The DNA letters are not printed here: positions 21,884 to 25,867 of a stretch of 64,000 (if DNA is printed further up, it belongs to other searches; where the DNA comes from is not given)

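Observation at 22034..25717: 1227-aa membrane-anchored protein with ~600-aa coiled-coil tail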

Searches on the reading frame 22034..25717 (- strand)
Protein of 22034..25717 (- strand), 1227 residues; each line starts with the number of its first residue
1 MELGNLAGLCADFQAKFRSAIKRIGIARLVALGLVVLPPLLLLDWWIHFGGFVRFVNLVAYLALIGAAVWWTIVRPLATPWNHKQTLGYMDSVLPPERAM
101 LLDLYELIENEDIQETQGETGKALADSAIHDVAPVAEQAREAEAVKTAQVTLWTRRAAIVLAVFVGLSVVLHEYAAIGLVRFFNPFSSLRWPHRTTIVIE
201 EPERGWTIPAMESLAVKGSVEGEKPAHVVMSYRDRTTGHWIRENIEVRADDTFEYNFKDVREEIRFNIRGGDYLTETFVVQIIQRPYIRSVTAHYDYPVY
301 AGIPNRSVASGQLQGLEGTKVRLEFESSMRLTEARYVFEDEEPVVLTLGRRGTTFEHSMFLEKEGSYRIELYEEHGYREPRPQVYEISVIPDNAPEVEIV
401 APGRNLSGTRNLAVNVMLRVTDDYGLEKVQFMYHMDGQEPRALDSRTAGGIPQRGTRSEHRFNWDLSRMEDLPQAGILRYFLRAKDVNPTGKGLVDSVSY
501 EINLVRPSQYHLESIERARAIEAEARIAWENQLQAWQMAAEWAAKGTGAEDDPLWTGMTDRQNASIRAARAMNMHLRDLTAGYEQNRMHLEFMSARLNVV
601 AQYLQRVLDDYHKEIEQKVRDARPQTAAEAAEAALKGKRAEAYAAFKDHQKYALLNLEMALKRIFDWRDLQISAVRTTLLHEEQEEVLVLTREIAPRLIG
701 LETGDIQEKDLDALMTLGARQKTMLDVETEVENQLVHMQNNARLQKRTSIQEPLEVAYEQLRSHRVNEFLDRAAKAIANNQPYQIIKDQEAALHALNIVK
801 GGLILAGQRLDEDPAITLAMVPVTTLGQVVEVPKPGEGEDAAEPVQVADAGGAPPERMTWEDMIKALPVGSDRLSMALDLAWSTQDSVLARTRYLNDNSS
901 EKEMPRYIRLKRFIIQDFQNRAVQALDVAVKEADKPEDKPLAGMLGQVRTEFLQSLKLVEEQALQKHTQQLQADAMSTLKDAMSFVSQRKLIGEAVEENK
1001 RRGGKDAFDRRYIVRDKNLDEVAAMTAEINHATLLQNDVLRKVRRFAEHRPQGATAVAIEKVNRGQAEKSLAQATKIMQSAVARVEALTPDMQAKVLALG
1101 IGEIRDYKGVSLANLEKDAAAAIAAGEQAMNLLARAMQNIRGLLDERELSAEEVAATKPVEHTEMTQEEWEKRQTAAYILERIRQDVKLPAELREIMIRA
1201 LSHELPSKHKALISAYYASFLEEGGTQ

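Call 4: search_protein_families(library=pfam, proteins=[window:22034-25717:-], max_evalue=0.01)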
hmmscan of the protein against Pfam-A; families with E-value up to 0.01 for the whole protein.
window:22034-25717:- (1227 aa): 0 families

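Call 6: search_protein_families(library=ncbifam, proteins=[window:22034-25717:-], max_evalue=1)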
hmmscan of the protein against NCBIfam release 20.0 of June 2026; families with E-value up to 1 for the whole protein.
window:22034-25717:- (1227 aa): 0 families

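Call 7: find_homologous_proteins(query=window:22034-25717:-, max_evalue=0.001)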
Query window:22034-25717:- (1227 aa): 53 proteins with E <= 0.001 among 8000 candidates.
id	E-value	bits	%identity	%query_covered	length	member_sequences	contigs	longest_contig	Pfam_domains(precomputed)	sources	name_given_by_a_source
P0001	0.0e+0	2721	100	100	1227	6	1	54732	-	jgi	-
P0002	0.0e+0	1748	63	100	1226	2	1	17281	-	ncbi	-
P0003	0.0e+0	1725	63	100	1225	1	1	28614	-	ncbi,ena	-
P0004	0.0e+0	1366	51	100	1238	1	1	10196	-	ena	-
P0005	0.0e+0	1335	50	100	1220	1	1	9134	-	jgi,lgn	jgi:hypothetical protein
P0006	0.0e+0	1253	48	100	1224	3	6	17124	-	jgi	jgi:hypothetical protein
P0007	0.0e+0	1228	47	99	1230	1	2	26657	-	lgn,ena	-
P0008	0.0e+0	1217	48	100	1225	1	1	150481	-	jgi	jgi:hypothetical protein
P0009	0.0e+0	1209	48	95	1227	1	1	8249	-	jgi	jgi:hypothetical protein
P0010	0.0e+0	1191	47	100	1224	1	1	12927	-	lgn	-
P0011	0.0e+0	1173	46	100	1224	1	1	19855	-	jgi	-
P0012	0.0e+0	1159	46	100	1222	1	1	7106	-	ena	-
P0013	0.0e+0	1158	45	100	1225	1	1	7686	-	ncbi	-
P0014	0.0e+0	1153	44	100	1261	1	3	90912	PF17957.8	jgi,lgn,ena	-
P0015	0.0e+0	1149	45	100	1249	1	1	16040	-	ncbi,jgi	ncbi:MAG: hypothetical protein ACYTGB_09430 [Planctomycetota bacterium]|jgi:hypothetical protein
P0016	0.0e+0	1145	46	97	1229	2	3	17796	-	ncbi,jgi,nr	ncbi:MAG: DUF4175 domain-containing protein [Planctomycetes bacterium]|nr:DUF4175 domain-containing 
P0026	6.7e-290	983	41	99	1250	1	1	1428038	-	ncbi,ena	-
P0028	1.9e-286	972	39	100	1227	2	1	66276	-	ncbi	ncbi:MAG: hypothetical protein AMXMBFR7_18090 [Planctomycetota bacterium]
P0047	1.8e-177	611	30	83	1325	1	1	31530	-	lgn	-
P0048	8.0e-21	92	26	40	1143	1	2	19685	PF13779.12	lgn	-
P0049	1.7e-17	81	26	24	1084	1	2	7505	-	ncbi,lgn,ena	-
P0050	9.1e-15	72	30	20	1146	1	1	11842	PF13779.12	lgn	-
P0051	1.5e-10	58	18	37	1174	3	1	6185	-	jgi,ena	jgi:hypothetical protein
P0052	3.3e-7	47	24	30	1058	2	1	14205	-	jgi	-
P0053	2.0e-4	38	21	37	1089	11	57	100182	-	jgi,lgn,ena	jgi:hypothetical protein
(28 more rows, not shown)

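Call 10: search_protein_families(library=pfam, alignment_id=A1, max_evalue=1)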
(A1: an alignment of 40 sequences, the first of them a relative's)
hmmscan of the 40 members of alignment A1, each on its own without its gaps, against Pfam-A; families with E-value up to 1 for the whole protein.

A. member 1, P0001 (1227 aa): 2 families
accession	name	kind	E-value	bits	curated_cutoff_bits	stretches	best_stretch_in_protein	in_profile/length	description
PF08748.17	Phage_TAC_4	-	0.061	14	21.1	1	1143-1222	45-119/124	Phage tail assembly chaperone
PF17957.7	Big_7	-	0.094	13.8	24.1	1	395-432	1-38/70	Bacterial Ig domain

B. families by the number of members that match (of 40 scanned): 33 families (the first 25 are shown)
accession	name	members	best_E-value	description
PF17957.7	Big_7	26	1.5e-05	Bacterial Ig domain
PF09925.14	DUF2157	2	0.13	Predicted membrane protein (DUF2157)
PF13567.11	DUF4131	2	0.22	Domain of unknown function (DUF4131)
PF19529.4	DUF6057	2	0.27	Family of unknown function (DUF6057)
PF20669.3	Exo70_N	1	0.013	Exocyst complex component Exo70 N-terminal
PF17118.11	DUF5105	1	0.018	Domain of unknown function (DUF5105)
PF16953.11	PRORP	1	0.044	Protein-only RNase P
PF16304.10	DUF4946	1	0.052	Domain of unknown function (DUF4946)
PF20990.2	DUF2207_C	1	0.055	Predicted membrane protein (DUF2207) C-terminal domain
PF08748.17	Phage_TAC_4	1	0.061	Phage tail assembly chaperone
PF11799.13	IMS_C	1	0.087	impB/mucB/samB family C-terminal domain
PF16697.10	Yop-YscD_cpl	1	0.092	Inner membrane component of T3SS, cytoplasmic domain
PF17930.7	LpxI_N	1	0.1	LpxI N-terminal domain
PF15010.11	FAM131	1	0.11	Putative cell signalling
PF01769.21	MgtE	1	0.11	Divalent cation transporter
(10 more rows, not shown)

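Call 18: find_encoding_contigs(protein=P0026, flank=10000, max_places=2)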
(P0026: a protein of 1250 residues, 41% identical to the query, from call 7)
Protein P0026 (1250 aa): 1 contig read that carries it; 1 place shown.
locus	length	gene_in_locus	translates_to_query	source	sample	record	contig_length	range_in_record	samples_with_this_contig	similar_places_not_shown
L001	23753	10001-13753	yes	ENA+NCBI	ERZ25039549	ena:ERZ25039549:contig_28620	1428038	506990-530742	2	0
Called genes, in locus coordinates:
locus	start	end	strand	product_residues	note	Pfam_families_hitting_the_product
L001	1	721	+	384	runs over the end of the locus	PF13243:SQHop_cyclase_C (faint)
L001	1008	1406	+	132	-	-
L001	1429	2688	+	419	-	PF01436:NHL (faint)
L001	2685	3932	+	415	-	-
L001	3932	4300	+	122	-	-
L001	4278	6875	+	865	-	PF08450:SGL (faint), PF06739:SBBP (faint)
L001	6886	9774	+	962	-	PF01436:NHL (faint)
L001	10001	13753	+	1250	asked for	-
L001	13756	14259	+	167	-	-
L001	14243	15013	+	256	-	PF08305:NPCBM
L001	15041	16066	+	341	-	-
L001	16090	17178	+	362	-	PF20030:bpMoxR, PF00158:Sigma54_activat (faint), PF00004:AAA (weak), PF07726:AAA_3, PF07728:AAA_5, PF17863:AAA_lid_2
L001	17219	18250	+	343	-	PF20030:bpMoxR, PF00158:Sigma54_activat (faint), PF00004:AAA (weak), PF07726:AAA_3, PF07728:AAA_5, PF17863:AAA_lid_2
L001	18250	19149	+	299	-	PF01882:DUF58, PF13519:VWA_2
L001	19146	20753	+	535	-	PF13174:TPR_6 (faint), PF13432:TPR_16 (faint), PF13360:PQQ_2 (faint)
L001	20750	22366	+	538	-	-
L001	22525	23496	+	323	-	PF13360:PQQ_2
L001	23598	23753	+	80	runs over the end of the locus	-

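Call 19: find_encoding_contigs(protein=P0047, flank=10000, max_places=2)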
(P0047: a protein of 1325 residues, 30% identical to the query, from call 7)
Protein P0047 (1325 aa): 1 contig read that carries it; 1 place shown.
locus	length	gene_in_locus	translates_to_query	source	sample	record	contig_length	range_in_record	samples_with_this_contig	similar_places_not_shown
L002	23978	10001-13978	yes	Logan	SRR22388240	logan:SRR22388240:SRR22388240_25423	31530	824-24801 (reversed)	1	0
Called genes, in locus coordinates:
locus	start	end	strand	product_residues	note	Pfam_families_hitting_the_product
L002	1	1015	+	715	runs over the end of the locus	PF07584:BatA, PF13519:VWA_2 (weak)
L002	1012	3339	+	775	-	PF00092:VWA (weak), PF13519:VWA_2, PF24157:DUF7408 (faint)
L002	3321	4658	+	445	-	PF13243:SQHop_cyclase_C (faint)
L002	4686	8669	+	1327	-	PF00498:FHA (faint)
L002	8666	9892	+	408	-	PF08305:NPCBM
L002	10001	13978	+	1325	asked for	-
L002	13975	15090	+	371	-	-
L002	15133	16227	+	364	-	-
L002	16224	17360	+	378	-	-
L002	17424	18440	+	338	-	PF20030:bpMoxR, PF00004:AAA (faint), PF07726:AAA_3, PF07728:AAA_5, PF17863:AAA_lid_2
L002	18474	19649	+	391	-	PF20030:bpMoxR, PF00004:AAA (weak), PF07726:AAA_3, PF07728:AAA_5, PF17863:AAA_lid_2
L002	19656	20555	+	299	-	PF01882:DUF58, PF13519:VWA_2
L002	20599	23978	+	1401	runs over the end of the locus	?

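Call 20: find_related_loci(query=A1, collection=genome_contigs, flank=10000)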
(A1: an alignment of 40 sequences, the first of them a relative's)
Query A1 (1227 aa) in genome_contigs; peptide patterns used: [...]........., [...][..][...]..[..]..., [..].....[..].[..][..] (x = any residue, [..] = any of these).
108 stretches matched a pattern; 37 encode a relative of the query (tblastn E <= 1e-3); 35 distinct loci.
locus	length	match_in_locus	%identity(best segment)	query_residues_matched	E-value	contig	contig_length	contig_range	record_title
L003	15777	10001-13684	45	1-1223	0e+0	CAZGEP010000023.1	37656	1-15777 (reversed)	MAG TPA_asm: uncultured Planctomycetota bacterium isolate SRP141376_co2_16 genome assembly, contig: NODE_2454_length_376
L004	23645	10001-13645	43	9-1223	0e+0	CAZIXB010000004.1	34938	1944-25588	MAG TPA_asm: uncultured Victivallales bacterium isolate SRP332253_co1_180 genome assembly, contig: NODE_1630_length_3493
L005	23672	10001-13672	62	1-1226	0e+0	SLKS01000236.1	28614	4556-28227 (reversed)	MAG: Kiritimatiellae bacterium isolate CSSed165cm_27R1 CSSed16-5cm-2815, whole genome shotgun sequence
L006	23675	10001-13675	44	1-1223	0e+0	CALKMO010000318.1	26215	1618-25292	MAG: uncultured bacterium isolate R1_Bin_MAXBIN__205_sub_1 genome assembly, contig: c_000000426614, whole genome shotgun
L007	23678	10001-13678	43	1-1227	0e+0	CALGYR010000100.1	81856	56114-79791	MAG TPA_asm: uncultured bacterium isolate SRR6007444_bin.47_CONCOCT_v1.1_MAG genome assembly, contig: ERZ724098.145, who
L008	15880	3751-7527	40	6-1222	0e+0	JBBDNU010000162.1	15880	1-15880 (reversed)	MAG: Planctomycetales bacterium isolate LejiaB_67_431 Lejia_B_4590_length_15880_cov_280, whole genome shotgun sequence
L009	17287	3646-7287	41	3-1220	0e+0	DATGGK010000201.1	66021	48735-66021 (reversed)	MAG TPA_asm: Planctomycetota bacterium isolate SMAG_U9752 k141_1209694, whole genome shotgun sequence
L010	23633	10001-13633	41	17-1221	0e+0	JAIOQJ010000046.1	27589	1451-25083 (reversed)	MAG: Planctomycetota bacterium isolate LakeFargette_0920_ALND_MAG_58_8 LacPavin_0920_ALND_scaffold_97612, whole genome s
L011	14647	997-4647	41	25-1222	0e+0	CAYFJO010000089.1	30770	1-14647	MAG TPA_asm: uncultured Pirellulaceae bacterium isolate ERP003628_co1_109 genome assembly, contig: NODE_475_length_30770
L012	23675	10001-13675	39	1-1226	0e+0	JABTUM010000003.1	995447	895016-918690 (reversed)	MAG: Planctomycetota bacterium isolate H5_PLA8 seq003, whole genome shotgun sequence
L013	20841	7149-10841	39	1-1220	0e+0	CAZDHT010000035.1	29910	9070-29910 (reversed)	MAG TPA_asm: uncultured Planctomycetota bacterium isolate binchicken_co89_634 genome assembly, contig: NODE_2304_length_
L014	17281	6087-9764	62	1-1227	0e+0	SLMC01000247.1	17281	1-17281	MAG: Kiritimatiellae bacterium isolate CSSed165cm_338 CSSed16-5cm-8903, whole genome shotgun sequence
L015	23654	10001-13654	41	9-1221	0e+0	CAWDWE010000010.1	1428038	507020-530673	MAG: Pirellulaceae bacterium isolate MFD05684.bin.1.174 genome assembly, contig: contig_28620, whole genome shotgun sequ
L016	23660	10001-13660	43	5-1222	0e+0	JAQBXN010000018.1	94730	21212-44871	MAG: Planctomycetota bacterium isolate casp150-mb.279 NODE_501_length_94730_cov_0.345532, whole genome shotgun sequence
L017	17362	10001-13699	37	6-1223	0e+0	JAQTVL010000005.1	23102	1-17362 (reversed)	MAG: Phycisphaerae bacterium isolate STB_87 NODE_4899_length_23102_cov_2.794037_Sandtown_B, whole genome shotgun sequenc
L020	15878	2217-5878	41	1-1227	0e+0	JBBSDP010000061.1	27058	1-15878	MAG: Tepidisphaerales bacterium isolate LS1_sbin.17 LS1_sbin.17_K_58963_L_27058_cov_30.0655, whole genome shotgun sequen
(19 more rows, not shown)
